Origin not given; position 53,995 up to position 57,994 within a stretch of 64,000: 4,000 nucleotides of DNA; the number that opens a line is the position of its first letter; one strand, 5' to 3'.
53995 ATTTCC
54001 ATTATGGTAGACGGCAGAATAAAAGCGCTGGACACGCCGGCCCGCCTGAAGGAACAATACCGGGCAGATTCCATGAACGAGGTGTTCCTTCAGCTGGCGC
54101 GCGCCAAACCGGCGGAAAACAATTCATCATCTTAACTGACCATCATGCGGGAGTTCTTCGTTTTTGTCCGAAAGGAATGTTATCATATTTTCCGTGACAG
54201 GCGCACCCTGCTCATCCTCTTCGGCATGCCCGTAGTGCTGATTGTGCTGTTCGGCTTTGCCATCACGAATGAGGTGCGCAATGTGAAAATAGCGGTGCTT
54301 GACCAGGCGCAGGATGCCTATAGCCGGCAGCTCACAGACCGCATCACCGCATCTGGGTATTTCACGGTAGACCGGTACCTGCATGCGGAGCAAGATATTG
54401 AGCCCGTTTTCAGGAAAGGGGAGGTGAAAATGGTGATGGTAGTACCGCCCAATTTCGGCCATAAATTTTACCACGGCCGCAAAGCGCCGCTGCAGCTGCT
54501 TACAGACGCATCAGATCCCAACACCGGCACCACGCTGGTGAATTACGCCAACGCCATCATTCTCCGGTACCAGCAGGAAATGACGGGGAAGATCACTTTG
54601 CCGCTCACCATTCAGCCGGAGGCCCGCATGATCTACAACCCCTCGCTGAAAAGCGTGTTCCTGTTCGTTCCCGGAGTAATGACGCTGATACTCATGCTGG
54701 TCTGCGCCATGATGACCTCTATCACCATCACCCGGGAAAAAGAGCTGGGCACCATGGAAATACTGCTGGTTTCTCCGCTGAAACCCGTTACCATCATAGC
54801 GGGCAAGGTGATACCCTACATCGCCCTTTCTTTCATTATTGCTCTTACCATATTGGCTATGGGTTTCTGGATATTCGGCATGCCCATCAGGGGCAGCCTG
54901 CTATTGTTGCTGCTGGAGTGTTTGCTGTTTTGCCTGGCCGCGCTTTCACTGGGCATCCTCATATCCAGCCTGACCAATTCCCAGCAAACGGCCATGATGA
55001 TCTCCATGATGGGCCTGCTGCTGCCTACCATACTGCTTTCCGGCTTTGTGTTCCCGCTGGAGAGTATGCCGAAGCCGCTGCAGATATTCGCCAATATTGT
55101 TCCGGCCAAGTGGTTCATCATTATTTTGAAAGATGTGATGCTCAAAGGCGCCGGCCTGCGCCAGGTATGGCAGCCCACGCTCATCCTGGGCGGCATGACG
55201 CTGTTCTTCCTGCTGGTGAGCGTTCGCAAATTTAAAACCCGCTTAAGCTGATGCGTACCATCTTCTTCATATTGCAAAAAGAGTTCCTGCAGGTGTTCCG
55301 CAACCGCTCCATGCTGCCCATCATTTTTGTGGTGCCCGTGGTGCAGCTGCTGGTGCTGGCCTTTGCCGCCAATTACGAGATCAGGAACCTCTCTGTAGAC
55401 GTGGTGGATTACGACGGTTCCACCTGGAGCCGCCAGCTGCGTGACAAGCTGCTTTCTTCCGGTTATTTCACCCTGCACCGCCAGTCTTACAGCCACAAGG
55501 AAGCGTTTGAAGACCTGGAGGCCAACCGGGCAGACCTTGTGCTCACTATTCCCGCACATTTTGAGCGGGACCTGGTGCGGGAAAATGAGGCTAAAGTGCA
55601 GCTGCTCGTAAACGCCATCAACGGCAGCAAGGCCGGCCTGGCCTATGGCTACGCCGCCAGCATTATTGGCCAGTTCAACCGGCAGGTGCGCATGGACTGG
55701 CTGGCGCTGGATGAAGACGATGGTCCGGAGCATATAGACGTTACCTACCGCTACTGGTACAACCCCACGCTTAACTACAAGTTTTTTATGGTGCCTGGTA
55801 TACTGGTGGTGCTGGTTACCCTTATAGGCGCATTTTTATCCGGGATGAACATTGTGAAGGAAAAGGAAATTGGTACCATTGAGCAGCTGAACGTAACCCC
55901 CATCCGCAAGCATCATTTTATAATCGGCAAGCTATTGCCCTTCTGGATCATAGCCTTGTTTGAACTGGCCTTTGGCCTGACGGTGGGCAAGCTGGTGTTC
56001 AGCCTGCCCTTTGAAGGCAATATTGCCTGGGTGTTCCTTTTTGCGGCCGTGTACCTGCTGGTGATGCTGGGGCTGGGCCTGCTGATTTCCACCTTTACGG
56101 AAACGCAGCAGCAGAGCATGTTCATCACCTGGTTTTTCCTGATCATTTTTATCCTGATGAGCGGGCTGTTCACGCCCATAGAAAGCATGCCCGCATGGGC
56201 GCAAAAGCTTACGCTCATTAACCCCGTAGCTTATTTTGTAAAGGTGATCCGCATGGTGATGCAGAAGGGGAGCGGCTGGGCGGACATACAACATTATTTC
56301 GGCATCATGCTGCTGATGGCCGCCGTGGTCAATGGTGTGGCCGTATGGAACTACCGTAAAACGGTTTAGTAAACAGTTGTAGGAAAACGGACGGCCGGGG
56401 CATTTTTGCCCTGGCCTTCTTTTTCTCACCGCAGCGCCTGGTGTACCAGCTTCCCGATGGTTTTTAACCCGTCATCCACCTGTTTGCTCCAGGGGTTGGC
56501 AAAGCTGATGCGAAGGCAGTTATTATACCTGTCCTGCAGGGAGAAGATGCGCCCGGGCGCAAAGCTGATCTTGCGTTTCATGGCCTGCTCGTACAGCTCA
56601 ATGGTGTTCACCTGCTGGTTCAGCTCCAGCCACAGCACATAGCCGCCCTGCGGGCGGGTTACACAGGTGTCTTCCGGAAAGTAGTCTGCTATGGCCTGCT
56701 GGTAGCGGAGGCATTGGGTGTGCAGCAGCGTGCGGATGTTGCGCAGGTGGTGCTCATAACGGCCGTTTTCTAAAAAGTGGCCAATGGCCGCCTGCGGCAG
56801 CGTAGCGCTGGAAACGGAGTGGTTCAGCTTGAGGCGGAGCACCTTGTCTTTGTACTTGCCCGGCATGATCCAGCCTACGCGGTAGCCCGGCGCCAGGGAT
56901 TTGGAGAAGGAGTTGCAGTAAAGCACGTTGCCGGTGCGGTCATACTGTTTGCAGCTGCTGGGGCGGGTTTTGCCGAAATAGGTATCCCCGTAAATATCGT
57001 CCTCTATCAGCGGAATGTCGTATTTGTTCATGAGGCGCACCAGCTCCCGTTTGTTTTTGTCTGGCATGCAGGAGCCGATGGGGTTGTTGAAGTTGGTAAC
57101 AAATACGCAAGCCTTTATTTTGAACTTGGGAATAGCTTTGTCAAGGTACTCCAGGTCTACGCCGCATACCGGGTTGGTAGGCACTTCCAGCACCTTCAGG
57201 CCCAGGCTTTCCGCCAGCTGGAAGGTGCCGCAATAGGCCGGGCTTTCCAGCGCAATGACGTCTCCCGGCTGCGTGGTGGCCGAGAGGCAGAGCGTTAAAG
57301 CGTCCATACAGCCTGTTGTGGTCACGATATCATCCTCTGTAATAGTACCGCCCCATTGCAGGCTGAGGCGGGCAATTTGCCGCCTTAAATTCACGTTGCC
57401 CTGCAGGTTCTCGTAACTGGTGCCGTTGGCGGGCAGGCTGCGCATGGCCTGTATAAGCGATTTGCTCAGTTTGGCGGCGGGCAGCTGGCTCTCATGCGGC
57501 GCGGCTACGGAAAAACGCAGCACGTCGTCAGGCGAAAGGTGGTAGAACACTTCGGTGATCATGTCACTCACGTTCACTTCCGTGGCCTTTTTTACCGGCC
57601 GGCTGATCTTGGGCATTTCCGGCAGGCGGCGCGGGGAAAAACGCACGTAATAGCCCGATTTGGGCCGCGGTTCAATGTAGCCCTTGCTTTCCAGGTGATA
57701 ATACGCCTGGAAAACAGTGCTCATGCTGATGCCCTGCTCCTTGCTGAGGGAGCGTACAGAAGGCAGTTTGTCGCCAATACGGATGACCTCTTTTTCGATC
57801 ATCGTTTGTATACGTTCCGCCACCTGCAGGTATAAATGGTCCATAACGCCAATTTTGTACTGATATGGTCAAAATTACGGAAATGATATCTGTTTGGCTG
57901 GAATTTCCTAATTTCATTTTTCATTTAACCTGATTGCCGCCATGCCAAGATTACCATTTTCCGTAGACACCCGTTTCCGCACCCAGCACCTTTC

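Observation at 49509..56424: Efflux operon bracketed by an exact 21-bp direct repeat and look-alike terminators: a captured islet?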

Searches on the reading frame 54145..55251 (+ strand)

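Call 7: search_protein_families(library=pfam, proteins=[window:54145-55251:+])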
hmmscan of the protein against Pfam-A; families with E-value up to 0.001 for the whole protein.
window:54145-55251:+ (368 aa): 4 families
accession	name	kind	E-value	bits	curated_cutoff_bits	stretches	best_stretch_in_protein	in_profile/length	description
PF12698.13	ABC2_membrane_3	-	1.9e-59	201.9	31.6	1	20-360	2-346/347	ABC-2 family transporter protein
PF01061.29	ABC2_membrane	-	3.8e-28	98.9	26.9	1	172-332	49-210/211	ABC-2 type transporter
PF12679.13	ABC2_membrane_2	-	1.3e-19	71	27.2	1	8-365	4-280/283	ABC-2 family transporter protein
PF12730.13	ABC2_membrane_4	-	0.00034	21.1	27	1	177-290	54-175/179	ABC-2 family transporter protein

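Call 81: search_protein_families(library=ncbifam, proteins=[window:54145-55251:+], max_evalue=0.00001)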
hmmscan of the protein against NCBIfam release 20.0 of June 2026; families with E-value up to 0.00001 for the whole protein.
window:54145-55251:+ (368 aa): 6 families
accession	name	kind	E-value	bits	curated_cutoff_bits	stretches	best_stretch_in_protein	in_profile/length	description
NF033858.1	ABC2_perm_RbbA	equivalog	3.7e-74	250.2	1050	1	3-362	541-903/909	ribosome-associated ATPase/putative transporter RbbA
TIGR00025.1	Mtu_efflux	paralog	7.2e-16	58.4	146.9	1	173-340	40-208/238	ABC transporter efflux protein, DrrB family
TIGR01247.1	drrB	subfamily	7.2e-15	55.3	223.05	1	174-360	50-233/236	daunorubicin resistance ABC transporter membrane protein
NF041647.1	ABC_perm_CPBP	equivalog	1.7e-12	46.9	435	1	5-277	6-303/636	ABC transporter permease subunit/CPBP intramembrane protease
NF038293.1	permease_SagH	equivalog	2.7e-11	42.9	450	0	179-359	185-363/370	SagH family ABC transporter permease subunit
TIGR03861.1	phenyl_ABC_PedC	subfamily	2.9e-06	27.1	241.35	1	173-324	61-210/253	alcohol ABC transporter, permease protein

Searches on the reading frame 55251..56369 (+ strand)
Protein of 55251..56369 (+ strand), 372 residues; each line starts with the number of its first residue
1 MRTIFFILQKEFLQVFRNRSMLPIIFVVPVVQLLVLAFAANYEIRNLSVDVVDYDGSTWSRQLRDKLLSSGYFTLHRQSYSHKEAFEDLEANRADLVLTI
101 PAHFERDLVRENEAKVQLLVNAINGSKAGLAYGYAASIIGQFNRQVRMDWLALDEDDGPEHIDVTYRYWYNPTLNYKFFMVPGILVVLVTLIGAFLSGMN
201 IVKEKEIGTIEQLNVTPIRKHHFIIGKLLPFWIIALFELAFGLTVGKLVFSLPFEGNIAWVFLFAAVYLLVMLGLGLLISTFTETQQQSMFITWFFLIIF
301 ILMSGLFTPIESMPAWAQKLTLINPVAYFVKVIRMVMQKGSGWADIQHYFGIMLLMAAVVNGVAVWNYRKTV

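Call 7: search_protein_families(library=pfam, proteins=[window:55251-56369:+])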
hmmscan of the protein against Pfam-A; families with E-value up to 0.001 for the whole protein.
window:55251-56369:+ (372 aa): 4 families
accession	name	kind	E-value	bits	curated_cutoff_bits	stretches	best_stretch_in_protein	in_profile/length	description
PF12698.13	ABC2_membrane_3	-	6.9e-55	187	31.6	1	19-365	1-346/347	ABC-2 family transporter protein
PF01061.29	ABC2_membrane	-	1.9e-27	96.6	26.9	1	169-336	51-209/211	ABC-2 type transporter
PF12679.13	ABC2_membrane_2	-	1e-18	68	27.2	1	7-370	3-280/283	ABC-2 family transporter protein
PF12730.13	ABC2_membrane_4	-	1.8e-05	25.2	27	0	176-298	47-177/179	ABC-2 family transporter protein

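Call 81: search_protein_families(library=ncbifam, proteins=[window:55251-56369:+], max_evalue=0.00001)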
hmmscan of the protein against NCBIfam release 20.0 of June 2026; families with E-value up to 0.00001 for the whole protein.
window:55251-56369:+ (372 aa): 8 families
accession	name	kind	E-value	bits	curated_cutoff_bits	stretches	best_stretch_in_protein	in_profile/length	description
NF033858.1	ABC2_perm_RbbA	equivalog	3.2e-64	217.3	1050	1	4-370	542-906/909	ribosome-associated ATPase/putative transporter RbbA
TIGR01247.1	drrB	subfamily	1e-21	77.7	223.05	1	174-366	44-234/236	daunorubicin resistance ABC transporter membrane protein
TIGR00025.1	Mtu_efflux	paralog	8.6e-14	51.6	146.9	1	180-361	41-224/238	ABC transporter efflux protein, DrrB family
NF041647.1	ABC_perm_CPBP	equivalog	2.8e-13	49.5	435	1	2-281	3-301/636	ABC transporter permease subunit/CPBP intramembrane protease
NF038293.1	permease_SagH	equivalog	3.5e-12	45.8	450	1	186-330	185-330/370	SagH family ABC transporter permease subunit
TIGR01248.1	drrC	subfamily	7.1e-10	39.3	165.65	1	191-335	2-147/152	daunorubicin resistance protein C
TIGR03861.1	phenyl_ABC_PedC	subfamily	4.6e-09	36.3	241.35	1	170-369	52-249/253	alcohol ABC transporter, permease protein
NF011648.0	PRK15066.1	subfamily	3.9e-08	33.1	225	1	174-361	57-242/257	ABC transporter permease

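Call 82: search_solved_structures(query=window:55251-56369:+, max_evalue=0.001)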
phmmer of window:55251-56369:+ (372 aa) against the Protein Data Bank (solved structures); distinct sequences matched with E-value up to 0.001: 3.
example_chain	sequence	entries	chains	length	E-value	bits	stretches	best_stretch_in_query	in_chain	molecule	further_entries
9ju6_A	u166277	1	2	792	8.5e-13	51.4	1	175-357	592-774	ABC transporter G family member 23-like Protein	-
8yzp_A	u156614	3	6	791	8.5e-13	51.4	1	175-357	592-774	ABC transporter G family member 23-like Protein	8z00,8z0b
8z01_A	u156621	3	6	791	8.5e-13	51.4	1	175-357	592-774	ABC transporter G family member 23-like Protein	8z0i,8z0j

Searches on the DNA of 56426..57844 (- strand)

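Call 59: search_rna_families(sources=[L072, L073], threshold=gathering)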
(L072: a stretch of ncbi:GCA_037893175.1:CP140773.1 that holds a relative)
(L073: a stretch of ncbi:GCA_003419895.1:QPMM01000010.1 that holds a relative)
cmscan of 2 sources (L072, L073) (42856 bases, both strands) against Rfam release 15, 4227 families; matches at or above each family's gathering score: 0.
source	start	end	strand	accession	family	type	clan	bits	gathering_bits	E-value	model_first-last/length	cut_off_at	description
